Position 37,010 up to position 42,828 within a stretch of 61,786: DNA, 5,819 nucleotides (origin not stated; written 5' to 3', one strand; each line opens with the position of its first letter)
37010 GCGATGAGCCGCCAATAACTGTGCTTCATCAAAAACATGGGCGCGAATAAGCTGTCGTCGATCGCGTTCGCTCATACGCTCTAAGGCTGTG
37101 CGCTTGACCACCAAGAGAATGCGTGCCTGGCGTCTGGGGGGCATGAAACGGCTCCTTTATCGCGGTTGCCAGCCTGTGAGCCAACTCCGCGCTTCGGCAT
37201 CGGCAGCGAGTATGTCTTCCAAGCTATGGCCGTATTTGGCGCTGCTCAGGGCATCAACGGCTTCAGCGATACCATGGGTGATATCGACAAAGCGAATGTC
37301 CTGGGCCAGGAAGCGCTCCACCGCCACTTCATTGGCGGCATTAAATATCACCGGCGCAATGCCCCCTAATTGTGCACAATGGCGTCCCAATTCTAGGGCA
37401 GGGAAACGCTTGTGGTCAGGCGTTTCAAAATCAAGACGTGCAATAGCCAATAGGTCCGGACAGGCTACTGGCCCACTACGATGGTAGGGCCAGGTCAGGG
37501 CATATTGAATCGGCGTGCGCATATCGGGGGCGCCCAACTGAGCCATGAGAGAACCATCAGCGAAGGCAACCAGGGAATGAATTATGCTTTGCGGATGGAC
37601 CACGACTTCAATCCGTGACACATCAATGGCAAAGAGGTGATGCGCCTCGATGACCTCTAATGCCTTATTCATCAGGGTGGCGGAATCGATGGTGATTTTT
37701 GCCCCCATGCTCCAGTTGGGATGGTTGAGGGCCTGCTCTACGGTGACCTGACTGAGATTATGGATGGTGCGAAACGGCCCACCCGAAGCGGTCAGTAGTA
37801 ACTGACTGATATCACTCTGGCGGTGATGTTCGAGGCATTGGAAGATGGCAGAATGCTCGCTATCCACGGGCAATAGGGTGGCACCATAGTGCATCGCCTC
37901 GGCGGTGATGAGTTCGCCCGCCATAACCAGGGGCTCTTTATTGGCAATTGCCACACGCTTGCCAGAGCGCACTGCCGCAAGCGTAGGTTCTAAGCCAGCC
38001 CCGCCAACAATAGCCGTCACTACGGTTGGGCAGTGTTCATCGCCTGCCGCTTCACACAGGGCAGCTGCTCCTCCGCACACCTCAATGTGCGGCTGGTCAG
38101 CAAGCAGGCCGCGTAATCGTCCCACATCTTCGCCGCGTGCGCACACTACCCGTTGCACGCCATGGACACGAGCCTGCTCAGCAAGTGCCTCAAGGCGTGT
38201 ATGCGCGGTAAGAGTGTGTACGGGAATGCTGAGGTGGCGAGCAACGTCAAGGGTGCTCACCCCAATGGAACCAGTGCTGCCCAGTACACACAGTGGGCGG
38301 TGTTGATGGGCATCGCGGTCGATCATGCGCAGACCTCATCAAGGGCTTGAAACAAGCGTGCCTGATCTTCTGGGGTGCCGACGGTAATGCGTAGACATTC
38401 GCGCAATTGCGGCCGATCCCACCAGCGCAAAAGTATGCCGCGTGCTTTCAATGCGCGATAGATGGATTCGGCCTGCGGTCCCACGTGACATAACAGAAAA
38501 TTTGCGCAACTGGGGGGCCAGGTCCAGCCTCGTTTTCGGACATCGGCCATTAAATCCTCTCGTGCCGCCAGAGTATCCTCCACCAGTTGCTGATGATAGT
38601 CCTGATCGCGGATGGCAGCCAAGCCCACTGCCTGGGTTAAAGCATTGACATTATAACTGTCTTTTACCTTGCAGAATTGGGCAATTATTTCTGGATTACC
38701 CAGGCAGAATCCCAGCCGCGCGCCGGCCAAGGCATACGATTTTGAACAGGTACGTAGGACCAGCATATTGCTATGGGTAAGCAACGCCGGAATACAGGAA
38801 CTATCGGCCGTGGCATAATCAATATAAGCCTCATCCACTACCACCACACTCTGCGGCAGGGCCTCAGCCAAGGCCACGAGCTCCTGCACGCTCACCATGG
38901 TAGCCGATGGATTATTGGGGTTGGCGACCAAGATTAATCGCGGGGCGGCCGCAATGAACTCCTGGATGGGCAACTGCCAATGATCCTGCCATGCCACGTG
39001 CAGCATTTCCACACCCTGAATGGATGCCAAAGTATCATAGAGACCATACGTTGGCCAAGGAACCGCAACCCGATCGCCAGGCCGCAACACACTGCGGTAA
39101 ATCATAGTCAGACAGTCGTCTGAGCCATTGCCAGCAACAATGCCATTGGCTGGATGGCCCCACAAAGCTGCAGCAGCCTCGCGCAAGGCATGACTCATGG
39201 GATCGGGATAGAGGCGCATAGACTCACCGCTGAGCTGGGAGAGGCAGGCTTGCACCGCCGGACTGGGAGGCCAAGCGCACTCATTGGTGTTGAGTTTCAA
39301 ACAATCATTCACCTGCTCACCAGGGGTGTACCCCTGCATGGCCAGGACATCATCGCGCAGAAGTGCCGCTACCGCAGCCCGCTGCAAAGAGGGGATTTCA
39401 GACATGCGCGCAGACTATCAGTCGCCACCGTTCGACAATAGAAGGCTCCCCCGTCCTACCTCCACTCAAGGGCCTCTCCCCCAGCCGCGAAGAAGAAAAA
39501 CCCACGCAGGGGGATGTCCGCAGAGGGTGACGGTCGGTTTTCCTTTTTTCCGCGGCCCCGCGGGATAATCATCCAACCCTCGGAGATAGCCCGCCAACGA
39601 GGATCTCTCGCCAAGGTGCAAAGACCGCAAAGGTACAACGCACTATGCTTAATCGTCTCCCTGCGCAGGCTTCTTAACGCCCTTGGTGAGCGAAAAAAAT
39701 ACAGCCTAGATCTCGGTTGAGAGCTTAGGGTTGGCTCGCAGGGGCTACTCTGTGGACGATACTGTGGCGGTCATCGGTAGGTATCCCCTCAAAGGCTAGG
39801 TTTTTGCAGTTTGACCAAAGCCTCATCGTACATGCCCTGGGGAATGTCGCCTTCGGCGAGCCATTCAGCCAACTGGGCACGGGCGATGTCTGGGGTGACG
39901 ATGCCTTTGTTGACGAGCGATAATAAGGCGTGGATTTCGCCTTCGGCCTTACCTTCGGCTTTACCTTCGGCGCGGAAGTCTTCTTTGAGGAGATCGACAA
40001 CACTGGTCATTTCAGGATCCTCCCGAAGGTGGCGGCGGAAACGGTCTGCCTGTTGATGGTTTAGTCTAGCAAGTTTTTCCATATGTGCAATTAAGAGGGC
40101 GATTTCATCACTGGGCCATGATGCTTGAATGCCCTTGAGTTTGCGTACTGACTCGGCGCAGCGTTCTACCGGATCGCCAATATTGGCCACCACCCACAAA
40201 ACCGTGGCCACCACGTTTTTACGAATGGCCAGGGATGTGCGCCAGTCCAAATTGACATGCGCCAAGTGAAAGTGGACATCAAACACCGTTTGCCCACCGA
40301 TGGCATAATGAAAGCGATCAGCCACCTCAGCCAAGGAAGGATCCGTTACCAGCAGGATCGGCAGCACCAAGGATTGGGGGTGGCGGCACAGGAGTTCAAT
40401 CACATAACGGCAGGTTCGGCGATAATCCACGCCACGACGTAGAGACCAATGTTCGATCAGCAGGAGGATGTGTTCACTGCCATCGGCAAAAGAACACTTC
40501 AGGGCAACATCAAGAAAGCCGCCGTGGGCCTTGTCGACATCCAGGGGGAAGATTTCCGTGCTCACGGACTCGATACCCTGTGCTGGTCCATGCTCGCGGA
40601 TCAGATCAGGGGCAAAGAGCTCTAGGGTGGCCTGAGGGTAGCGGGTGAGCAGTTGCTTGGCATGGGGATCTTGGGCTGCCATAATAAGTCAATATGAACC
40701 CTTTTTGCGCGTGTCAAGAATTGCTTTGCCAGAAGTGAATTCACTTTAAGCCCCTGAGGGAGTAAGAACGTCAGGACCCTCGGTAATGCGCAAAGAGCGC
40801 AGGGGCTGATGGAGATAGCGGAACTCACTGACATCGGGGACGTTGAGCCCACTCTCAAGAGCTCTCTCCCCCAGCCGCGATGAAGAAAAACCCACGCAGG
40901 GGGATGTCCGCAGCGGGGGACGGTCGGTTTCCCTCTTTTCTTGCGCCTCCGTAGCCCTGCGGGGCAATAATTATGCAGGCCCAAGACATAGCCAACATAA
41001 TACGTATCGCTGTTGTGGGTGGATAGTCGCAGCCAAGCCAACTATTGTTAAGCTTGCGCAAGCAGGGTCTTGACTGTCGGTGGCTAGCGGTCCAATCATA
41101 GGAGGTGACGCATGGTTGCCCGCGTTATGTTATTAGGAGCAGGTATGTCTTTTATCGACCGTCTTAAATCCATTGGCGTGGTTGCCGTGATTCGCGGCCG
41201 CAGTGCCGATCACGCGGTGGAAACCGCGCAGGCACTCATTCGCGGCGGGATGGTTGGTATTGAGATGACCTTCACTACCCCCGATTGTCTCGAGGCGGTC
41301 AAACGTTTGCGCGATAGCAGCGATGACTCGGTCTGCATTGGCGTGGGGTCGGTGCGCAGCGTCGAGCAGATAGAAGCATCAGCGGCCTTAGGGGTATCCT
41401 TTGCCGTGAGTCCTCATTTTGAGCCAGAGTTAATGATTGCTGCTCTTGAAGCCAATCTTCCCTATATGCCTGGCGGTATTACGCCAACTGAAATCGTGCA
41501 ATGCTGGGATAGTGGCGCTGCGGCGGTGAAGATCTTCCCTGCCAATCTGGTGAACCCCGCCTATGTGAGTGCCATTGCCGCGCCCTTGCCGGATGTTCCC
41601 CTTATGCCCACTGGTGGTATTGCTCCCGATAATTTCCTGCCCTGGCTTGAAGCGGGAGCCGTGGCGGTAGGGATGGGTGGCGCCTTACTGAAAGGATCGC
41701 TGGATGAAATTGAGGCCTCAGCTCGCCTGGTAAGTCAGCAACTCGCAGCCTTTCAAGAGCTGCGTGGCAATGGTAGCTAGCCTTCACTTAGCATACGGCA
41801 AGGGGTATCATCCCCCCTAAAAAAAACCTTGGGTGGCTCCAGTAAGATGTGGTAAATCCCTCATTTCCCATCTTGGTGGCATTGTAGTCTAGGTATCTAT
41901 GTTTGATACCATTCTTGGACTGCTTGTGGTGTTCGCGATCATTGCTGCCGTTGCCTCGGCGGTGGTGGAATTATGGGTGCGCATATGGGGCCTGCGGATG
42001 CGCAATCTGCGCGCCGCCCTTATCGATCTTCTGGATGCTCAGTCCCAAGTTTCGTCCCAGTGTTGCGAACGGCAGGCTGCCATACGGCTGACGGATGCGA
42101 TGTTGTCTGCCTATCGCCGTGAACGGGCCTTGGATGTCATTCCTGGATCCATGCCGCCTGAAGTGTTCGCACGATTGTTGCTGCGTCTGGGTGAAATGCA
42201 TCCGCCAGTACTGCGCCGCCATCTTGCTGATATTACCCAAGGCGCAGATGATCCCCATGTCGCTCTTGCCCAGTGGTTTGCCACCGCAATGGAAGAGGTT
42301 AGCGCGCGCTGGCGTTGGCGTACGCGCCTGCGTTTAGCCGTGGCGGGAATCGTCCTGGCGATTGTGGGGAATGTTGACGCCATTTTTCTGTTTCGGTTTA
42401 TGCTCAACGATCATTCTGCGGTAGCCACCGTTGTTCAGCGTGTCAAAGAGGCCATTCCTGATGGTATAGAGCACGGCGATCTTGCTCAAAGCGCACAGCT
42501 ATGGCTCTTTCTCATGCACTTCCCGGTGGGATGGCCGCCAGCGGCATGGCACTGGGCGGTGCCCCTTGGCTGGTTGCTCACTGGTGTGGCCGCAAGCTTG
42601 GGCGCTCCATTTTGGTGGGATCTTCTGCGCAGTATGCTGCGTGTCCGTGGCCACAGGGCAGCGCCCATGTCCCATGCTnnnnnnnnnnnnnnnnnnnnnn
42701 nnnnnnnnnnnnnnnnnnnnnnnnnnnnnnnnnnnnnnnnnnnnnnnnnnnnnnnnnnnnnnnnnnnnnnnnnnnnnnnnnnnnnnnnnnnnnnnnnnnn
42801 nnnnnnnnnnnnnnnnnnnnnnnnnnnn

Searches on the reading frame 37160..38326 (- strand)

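Call 39: search_protein_families(library=pfam, proteins=[window:37160-38326:-], max_evalue=0.00001)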
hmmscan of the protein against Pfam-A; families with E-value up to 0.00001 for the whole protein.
window:37160-38326:- (389 aa): 3 families
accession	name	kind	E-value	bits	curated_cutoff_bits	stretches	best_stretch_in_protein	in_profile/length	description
PF08436.17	DXP_redisom_C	-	7.6e-40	135.4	26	1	151-232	1-84/84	1-deoxy-D-xylulose 5-phosphate reductoisomerase C-terminal domain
PF13288.12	DXPR_C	-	1.2e-36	125.9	27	1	264-381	1-114/115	DXP reductoisomerase C-terminal domain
PF02670.22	DXP_reductoisom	-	1e-33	117.2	21.7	1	12-137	1-129/129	1-deoxy-D-xylulose 5-phosphate reductoisomerase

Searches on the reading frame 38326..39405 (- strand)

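Call 39: search_protein_families(library=pfam, proteins=[window:38326-39405:-], max_evalue=0.00001)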
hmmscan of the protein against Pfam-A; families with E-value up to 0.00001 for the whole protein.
window:38326-39405:- (360 aa): 1 family
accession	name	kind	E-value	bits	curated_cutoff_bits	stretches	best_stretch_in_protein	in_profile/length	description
PF00155.27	Aminotran_1_2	-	1.9e-53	182.4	19.7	1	34-354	2-360/361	Aminotransferase class I and II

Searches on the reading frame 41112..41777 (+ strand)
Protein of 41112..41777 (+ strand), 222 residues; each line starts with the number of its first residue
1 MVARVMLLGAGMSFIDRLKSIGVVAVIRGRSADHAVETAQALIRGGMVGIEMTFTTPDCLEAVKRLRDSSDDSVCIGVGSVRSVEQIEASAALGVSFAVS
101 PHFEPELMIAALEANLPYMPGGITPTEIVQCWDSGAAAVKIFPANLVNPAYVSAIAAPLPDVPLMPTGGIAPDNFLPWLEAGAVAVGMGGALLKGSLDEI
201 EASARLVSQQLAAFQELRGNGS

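Call 3: search_protein_families(library=pfam, proteins=[window:41112-41777:+], max_evalue=0.01)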
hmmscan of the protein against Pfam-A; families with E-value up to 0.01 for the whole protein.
window:41112-41777:+ (222 aa): 1 family
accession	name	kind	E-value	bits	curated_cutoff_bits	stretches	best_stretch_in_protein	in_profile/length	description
PF01081.25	Aldolase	-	7.7e-37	127.1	27.8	1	16-196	3-183/196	KDPG and KHG aldolase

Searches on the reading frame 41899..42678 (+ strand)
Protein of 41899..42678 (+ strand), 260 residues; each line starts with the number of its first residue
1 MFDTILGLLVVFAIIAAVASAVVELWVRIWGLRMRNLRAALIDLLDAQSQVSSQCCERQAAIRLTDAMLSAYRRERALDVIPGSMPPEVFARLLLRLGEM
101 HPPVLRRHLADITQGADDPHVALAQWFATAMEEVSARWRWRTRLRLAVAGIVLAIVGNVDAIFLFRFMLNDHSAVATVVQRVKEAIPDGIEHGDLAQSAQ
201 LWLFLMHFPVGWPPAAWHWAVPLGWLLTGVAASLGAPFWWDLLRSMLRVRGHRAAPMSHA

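Call 43: search_protein_representatives(protein=window:41899-42678:+)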
Query: 260 residues. Proteins with E-value up to 0.001 (for the whole library): 4954; up to 1e-10: 315; up to 1e-30: 2. The best 150 are listed.
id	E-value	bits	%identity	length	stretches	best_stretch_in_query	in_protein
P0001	2.1e-166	568.4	100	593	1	1-260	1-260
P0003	4.6e-44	167.4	42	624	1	1-252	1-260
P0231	1.1e-25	107.3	37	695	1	1-252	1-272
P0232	1.2e-17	80.9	36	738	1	1-249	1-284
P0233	1.1e-16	77.7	33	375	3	121-218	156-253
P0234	1.5e-16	77.3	33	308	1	1-251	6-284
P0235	4.7e-16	75.7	39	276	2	121-251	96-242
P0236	6.7e-16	75.1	32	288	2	95-256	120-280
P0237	9.3e-16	74.7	36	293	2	93-251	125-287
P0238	1.1e-15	74.4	29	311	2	108-254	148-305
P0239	2.5e-15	73.3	34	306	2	119-250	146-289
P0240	2.5e-15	73.3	32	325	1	2-255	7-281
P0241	4.1e-15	72.6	35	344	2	123-251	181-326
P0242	4.3e-15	72.5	35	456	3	117-186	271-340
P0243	4.6e-15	72.4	34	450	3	182-256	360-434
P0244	4.8e-15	72.3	32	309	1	3-256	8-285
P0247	7.7e-15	71.7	33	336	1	2-252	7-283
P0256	2.7e-14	69.9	32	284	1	3-256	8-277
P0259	3.1e-14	69.7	32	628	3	223-251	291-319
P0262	5.1e-14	69.0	26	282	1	2-256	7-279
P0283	2.2e-13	66.9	30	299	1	2-256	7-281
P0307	5.9e-13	65.5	31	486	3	56-186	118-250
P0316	8.7e-13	64.9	33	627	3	213-251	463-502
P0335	1.7e-12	64.0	28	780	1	6-251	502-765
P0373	5.5e-12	62.3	31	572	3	208-258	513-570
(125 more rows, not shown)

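Call 44: search_protein_families(library=pfam, proteins=[P0231, P0232, P0234, P0240, P0244, P0259, P0316, P0335, P0373, P0307], max_evalue=0.01)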
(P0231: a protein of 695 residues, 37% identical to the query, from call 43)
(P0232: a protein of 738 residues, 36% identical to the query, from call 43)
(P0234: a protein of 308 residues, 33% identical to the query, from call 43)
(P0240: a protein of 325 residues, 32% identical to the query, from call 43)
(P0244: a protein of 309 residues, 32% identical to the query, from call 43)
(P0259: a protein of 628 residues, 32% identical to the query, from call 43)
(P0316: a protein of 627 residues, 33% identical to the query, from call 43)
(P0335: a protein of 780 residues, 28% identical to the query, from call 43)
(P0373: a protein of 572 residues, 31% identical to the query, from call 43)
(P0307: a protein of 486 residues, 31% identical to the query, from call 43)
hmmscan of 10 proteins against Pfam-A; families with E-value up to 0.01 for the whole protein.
P0231 (695 aa): 1 family
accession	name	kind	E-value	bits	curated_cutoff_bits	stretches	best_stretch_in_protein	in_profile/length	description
PF01764.32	Lipase_3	-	2.9e-15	56.8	22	1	445-608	19-138/140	Lipase (class 3)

P0232 (738 aa): 1 family
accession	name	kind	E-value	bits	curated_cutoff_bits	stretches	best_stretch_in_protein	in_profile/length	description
PF01764.32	Lipase_3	-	4.7e-15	56.1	22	1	513-657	31-137/140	Lipase (class 3)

P0234 (308 aa): 0 families

P0240 (325 aa): 0 families

P0244 (309 aa): 0 families

P0259 (628 aa): 4 families
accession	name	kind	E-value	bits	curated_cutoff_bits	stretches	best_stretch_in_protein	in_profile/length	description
PF01764.32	Lipase_3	-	6.7e-28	97.8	22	1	423-558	1-137/140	Lipase (class 3)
PF11187.14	Mbeg1-like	-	0.0018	18.2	21.1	0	466-556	70-154/224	Mbeg1-like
PF12697.13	Abhydrolase_6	-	0.0042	18.2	26.3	1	457-541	38-114/217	Alpha/beta hydrolase family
PF00975.26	Thioesterase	-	0.0069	17.1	26.4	0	486-512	70-96/226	Thioesterase domain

P0316 (627 aa): 1 family
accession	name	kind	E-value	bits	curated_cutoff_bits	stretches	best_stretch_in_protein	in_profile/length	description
PF01471.23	PG_binding_1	-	0.00077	20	23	1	556-602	11-56/57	Putative peptidoglycan binding domain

P0335 (780 aa): 2 families
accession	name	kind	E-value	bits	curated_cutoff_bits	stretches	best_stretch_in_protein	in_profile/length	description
PF20703.3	nSTAND1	-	1.1e-27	98.2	27.1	1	14-391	1-340/379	Novel STAND NTPase 1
PF13191.12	AAA_16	-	0.0015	19.5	32.6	1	31-152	4-143/167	AAA ATPase domain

P0373 (572 aa): 0 families

P0307 (486 aa): 0 families

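Call 45: search_protein_families(library=ncbifam, proteins=[P0234, P0240, P0244, P0247, P0256, P0262, P0283], max_evalue=0.01)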
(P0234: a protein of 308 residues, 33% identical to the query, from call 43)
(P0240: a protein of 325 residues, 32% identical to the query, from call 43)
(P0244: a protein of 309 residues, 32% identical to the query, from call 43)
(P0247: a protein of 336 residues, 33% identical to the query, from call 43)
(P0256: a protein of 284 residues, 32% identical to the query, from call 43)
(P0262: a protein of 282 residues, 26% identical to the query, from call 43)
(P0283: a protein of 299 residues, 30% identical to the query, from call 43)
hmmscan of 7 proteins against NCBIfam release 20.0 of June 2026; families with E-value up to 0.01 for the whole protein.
P0234 (308 aa): 0 families

P0240 (325 aa): 0 families

P0244 (309 aa): 0 families

P0247 (336 aa): 0 families

P0256 (284 aa): 0 families

P0262 (282 aa): 0 families

P0283 (299 aa): 0 families

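Call 49: search_protein_families(library=padloc, proteins=[P0234, P0240, P0244, P0335, P0316, P0259, P0231, P0373], max_evalue=0.01)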
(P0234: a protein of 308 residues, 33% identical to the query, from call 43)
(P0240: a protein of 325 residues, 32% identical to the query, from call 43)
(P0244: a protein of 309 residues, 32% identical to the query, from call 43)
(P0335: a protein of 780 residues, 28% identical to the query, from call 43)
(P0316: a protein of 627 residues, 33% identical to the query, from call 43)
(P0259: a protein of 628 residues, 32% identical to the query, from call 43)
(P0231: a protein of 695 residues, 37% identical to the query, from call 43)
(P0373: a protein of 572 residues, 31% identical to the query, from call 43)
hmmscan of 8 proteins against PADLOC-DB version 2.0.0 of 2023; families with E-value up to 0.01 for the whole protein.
P0234 (308 aa): 0 families

P0240 (325 aa): 0 families

P0244 (309 aa): 0 families

P0335 (780 aa): 0 families

P0316 (627 aa): 0 families

P0259 (628 aa): 0 families

P0231 (695 aa): 0 families

P0373 (572 aa): 0 families

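Call 68: list_cluster_members(proteins=[P0234, P0240, P0244, P0247, P0283, P0335, P0316, P0231, P0232, P0259])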
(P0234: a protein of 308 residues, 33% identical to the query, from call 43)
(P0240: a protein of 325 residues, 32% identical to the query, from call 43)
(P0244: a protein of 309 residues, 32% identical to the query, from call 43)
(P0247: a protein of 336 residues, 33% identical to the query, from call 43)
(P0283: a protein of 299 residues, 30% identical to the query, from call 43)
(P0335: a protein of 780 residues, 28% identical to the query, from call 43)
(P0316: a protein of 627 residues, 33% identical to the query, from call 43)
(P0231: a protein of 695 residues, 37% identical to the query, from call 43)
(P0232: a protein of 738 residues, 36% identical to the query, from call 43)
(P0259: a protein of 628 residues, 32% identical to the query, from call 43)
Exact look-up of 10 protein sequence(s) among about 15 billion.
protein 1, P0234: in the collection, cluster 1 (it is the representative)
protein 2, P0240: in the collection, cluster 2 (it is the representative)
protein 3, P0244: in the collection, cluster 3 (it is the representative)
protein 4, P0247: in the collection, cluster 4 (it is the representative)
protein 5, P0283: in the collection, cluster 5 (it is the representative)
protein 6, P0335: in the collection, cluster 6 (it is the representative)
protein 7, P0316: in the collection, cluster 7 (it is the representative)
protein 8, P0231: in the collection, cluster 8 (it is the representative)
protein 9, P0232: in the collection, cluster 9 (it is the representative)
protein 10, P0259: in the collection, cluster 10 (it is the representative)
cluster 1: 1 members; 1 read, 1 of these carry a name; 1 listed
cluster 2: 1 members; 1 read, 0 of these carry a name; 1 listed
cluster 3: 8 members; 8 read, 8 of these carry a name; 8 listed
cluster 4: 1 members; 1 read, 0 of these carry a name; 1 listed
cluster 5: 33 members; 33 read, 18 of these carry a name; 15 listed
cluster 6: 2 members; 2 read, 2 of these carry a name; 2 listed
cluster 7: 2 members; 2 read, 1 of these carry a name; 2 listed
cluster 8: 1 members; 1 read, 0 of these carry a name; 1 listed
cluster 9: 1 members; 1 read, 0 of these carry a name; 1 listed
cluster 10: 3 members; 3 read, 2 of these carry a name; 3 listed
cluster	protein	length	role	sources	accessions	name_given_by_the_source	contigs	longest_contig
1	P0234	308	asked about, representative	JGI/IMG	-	hypothetical protein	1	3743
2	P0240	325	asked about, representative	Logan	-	-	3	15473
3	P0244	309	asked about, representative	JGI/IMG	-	hypothetical protein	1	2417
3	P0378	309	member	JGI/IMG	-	hypothetical protein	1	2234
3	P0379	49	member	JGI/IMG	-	hypothetical protein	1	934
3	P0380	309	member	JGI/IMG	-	hypothetical protein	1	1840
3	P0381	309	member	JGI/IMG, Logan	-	hypothetical protein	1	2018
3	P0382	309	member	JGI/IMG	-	hypothetical protein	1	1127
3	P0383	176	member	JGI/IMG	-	hypothetical protein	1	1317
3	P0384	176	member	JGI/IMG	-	hypothetical protein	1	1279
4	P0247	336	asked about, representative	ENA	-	-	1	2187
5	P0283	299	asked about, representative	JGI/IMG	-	hypothetical protein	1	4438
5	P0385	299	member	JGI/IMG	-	hypothetical protein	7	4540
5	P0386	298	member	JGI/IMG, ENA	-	hypothetical protein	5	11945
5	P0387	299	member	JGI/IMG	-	hypothetical protein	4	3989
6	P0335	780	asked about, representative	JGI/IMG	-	hypothetical protein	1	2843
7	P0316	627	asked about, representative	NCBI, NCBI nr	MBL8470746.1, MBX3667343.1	MAG: hypothetical protein KF778_02990 [Rhodocyclaceae bacterium] | hypothetical protein [Rhodocyclaceae bacterium]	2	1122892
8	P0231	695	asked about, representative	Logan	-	-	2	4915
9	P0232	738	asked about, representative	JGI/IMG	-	-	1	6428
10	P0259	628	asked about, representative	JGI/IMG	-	hypothetical protein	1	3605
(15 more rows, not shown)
